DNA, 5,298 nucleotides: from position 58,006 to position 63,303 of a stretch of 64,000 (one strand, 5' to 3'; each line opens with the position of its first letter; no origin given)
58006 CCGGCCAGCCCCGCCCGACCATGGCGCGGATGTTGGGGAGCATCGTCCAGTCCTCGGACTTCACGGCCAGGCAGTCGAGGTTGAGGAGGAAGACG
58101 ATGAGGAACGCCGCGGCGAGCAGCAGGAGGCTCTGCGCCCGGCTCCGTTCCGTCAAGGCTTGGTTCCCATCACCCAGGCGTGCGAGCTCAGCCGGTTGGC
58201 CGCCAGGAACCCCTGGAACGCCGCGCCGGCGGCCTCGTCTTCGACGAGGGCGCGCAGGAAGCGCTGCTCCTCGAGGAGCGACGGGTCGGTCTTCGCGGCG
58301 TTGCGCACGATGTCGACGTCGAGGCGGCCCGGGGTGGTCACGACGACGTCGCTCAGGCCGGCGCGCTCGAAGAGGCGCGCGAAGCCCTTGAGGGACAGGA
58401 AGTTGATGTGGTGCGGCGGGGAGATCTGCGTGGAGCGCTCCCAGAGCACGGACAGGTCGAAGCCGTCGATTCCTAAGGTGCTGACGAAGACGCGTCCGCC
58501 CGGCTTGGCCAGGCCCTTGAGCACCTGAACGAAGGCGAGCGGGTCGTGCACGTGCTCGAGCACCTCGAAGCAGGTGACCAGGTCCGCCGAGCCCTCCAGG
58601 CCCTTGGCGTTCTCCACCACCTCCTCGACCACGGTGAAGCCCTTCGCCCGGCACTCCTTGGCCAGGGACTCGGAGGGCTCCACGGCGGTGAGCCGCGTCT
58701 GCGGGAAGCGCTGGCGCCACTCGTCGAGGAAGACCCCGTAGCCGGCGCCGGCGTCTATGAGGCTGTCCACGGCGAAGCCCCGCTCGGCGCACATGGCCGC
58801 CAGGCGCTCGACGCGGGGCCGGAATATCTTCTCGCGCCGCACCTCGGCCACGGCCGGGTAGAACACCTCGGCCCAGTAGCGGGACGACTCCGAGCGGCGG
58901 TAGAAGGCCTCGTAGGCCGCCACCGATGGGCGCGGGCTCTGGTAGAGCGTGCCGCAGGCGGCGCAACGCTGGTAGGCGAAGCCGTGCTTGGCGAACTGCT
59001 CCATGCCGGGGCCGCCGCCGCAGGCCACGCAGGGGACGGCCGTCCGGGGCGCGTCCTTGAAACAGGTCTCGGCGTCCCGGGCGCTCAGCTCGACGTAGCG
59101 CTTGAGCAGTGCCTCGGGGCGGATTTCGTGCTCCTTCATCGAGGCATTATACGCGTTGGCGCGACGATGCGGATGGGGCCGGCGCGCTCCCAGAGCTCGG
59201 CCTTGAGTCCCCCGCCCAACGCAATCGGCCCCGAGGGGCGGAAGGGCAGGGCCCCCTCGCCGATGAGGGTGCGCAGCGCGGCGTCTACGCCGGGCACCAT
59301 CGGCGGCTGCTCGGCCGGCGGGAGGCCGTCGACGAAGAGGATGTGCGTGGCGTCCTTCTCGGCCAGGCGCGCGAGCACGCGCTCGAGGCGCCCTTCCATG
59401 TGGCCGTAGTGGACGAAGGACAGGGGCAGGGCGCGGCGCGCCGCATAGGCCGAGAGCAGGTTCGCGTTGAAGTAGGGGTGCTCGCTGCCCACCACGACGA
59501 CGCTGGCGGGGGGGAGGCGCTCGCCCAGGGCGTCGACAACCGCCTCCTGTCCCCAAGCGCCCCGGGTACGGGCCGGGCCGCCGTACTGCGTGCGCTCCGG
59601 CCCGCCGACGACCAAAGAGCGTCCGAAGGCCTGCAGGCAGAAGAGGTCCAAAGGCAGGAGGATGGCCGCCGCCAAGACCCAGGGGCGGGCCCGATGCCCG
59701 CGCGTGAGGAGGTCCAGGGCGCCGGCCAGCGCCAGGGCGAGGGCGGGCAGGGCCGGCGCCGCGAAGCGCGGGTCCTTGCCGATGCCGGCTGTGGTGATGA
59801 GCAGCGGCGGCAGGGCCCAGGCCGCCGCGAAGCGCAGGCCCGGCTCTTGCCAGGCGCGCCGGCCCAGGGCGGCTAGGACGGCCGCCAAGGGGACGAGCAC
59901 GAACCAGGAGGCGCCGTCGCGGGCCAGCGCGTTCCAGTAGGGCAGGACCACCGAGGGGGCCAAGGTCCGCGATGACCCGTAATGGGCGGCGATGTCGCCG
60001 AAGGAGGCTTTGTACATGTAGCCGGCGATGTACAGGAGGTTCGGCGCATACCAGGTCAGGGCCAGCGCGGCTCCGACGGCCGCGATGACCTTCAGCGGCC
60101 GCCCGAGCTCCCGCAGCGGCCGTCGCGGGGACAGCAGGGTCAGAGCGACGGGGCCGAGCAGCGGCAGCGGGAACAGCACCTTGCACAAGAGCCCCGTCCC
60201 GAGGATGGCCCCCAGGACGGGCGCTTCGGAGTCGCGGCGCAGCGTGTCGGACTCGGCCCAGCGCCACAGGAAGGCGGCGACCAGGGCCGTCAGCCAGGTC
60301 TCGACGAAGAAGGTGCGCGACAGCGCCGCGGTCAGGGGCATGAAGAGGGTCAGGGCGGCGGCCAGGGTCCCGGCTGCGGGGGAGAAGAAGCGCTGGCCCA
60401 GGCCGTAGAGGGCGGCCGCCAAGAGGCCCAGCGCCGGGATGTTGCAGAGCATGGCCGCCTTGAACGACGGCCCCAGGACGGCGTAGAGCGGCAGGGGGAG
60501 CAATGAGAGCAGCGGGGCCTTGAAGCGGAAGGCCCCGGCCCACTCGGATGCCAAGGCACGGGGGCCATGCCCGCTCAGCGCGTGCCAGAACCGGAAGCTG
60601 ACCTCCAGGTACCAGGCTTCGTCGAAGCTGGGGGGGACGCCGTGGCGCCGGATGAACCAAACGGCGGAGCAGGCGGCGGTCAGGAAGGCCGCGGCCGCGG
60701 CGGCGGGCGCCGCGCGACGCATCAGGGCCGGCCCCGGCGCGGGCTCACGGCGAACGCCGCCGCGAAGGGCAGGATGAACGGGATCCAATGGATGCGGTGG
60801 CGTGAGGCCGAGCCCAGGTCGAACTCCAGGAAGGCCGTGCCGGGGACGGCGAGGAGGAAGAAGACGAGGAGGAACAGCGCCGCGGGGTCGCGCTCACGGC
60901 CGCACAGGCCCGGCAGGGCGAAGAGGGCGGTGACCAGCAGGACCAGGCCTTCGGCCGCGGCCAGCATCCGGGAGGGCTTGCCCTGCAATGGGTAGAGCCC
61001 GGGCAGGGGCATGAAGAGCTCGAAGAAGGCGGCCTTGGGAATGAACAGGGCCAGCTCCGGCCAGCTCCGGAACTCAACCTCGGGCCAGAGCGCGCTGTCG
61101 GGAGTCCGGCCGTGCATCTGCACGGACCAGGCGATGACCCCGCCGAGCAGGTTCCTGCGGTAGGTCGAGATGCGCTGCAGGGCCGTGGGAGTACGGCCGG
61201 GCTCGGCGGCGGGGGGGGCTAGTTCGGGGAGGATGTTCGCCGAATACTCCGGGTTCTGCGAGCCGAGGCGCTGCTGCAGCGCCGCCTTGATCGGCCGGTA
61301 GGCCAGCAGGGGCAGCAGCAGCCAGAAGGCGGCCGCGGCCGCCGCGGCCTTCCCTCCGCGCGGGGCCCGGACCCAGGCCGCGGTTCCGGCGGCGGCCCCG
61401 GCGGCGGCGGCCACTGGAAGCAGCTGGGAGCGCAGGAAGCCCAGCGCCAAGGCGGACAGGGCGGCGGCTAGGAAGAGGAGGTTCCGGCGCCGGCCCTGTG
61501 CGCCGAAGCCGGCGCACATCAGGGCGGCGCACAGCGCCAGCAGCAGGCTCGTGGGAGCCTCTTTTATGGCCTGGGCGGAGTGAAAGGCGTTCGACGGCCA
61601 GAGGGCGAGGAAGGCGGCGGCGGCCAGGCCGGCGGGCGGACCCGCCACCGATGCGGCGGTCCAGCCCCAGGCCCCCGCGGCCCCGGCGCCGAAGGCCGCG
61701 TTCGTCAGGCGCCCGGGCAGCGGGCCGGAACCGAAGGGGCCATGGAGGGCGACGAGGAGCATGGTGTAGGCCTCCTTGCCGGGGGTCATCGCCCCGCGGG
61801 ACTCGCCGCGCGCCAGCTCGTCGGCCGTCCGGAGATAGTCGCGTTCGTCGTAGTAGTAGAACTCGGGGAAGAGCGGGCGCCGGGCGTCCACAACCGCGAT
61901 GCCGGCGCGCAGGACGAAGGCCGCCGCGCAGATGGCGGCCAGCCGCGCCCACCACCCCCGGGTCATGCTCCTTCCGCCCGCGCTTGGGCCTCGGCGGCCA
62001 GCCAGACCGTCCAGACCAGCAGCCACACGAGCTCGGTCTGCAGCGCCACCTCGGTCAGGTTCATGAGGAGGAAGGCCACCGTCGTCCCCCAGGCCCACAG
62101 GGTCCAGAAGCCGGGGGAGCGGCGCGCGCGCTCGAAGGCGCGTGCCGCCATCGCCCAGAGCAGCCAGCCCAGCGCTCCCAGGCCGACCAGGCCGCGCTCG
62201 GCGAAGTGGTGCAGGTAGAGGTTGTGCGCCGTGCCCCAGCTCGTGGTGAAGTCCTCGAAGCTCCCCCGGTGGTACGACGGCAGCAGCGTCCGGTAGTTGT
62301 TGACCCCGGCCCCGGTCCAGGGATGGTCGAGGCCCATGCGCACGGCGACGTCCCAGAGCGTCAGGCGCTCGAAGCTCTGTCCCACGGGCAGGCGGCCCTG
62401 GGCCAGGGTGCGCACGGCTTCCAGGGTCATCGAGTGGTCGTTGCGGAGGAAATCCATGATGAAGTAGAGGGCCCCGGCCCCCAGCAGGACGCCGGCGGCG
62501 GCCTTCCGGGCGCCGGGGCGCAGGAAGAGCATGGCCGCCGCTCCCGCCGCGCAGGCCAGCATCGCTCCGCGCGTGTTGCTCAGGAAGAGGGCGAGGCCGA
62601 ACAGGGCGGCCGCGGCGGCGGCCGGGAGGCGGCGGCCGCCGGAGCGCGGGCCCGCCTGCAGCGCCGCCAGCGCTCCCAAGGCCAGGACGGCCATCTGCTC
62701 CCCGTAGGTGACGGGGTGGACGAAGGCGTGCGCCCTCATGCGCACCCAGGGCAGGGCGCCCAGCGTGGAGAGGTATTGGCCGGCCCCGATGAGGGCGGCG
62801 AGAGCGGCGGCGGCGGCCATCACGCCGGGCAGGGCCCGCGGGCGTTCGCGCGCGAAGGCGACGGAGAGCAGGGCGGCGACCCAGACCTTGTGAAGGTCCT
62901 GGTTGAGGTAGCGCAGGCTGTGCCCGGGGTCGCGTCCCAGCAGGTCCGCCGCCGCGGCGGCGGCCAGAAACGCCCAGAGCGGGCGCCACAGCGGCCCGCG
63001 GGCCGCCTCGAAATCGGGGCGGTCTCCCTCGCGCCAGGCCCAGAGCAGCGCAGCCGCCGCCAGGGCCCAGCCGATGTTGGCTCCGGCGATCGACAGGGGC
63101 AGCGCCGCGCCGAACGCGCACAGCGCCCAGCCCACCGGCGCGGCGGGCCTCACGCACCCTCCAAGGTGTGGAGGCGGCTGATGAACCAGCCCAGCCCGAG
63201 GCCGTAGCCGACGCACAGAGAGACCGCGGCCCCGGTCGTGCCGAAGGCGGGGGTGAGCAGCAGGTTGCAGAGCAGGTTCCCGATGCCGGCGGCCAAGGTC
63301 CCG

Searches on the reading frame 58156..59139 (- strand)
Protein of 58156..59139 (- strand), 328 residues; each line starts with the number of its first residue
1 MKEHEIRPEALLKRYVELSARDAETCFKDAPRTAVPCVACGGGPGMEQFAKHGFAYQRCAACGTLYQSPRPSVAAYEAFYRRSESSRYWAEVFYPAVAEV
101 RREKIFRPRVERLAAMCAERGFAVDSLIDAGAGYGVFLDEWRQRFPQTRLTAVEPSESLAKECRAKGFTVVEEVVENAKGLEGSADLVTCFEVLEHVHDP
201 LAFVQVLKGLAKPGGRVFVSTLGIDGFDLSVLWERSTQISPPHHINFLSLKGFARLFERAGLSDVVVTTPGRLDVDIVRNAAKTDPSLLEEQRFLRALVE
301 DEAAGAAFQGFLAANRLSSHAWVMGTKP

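Call 57: search_protein_families(library=pfam, max_evalue=0.00001, proteins=[window:58156-59139:-])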
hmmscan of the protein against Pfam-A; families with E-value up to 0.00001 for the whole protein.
window:58156-59139:- (328 aa): 5 families
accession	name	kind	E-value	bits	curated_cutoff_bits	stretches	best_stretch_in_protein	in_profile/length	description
PF13489.12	Methyltransf_23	-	1.3e-23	84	27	1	106-264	9-161/164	Methyltransferase domain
PF08242.18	Methyltransf_12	-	2.9e-13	50.8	30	1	129-217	2-98/98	Methyltransferase domain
PF08241.18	Methyltransf_11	-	3.8e-13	50.3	21.2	1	129-218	2-94/95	Methyltransferase domain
PF13649.12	Methyltransf_25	-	3.9e-10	40.7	27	1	128-215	2-97/97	Methyltransferase domain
PF13847.12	Methyltransf_31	-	8.4e-07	29.2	27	1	126-222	6-112/145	Methyltransferase domain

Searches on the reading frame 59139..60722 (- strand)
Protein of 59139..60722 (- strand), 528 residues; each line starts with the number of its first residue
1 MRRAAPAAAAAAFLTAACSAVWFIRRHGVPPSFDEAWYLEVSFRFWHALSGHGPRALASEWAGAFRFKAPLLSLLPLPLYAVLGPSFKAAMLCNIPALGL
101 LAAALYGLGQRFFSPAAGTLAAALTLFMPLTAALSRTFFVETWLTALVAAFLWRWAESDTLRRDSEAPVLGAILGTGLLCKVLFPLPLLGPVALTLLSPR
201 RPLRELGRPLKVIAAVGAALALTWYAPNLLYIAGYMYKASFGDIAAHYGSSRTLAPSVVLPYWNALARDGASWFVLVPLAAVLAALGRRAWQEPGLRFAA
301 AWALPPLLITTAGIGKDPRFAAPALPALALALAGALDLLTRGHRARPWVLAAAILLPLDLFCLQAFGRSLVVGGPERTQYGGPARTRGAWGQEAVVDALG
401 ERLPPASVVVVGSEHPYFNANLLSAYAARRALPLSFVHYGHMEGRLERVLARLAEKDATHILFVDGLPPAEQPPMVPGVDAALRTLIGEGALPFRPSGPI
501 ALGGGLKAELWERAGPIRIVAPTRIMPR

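Call 41: search_protein_families(library=pfam, max_evalue=0.001, proteins=[window:59139-60722:-])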
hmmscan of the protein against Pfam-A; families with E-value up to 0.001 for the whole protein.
window:59139-60722:- (528 aa): 1 family
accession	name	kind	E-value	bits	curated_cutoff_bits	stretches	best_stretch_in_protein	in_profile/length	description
PF13231.12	PMT_2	-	2.6e-08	34.7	26.1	1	79-230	13-159/160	Dolichyl-phosphate-mannose-protein mannosyltransferase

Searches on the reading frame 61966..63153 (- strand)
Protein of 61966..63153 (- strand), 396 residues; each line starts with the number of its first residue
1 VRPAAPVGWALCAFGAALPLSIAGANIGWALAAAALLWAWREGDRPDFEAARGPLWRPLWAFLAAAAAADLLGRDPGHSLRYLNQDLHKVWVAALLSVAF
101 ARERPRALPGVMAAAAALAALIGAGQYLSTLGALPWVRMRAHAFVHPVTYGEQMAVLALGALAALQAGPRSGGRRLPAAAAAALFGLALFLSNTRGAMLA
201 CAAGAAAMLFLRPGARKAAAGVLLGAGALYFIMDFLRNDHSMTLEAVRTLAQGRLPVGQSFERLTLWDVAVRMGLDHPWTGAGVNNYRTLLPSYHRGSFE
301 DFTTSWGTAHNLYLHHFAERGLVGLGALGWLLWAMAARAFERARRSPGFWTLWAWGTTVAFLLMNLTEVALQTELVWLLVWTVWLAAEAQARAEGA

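Call 57: search_protein_families(library=pfam, max_evalue=0.00001, proteins=[window:61966-63153:-])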
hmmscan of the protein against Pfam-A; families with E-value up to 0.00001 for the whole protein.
window:61966-63153:- (396 aa): 1 family
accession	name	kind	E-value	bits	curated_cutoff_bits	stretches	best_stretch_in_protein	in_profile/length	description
PF04932.20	Wzy_C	-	2.1e-21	76.7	31.7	1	181-327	2-147/149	O-Antigen ligase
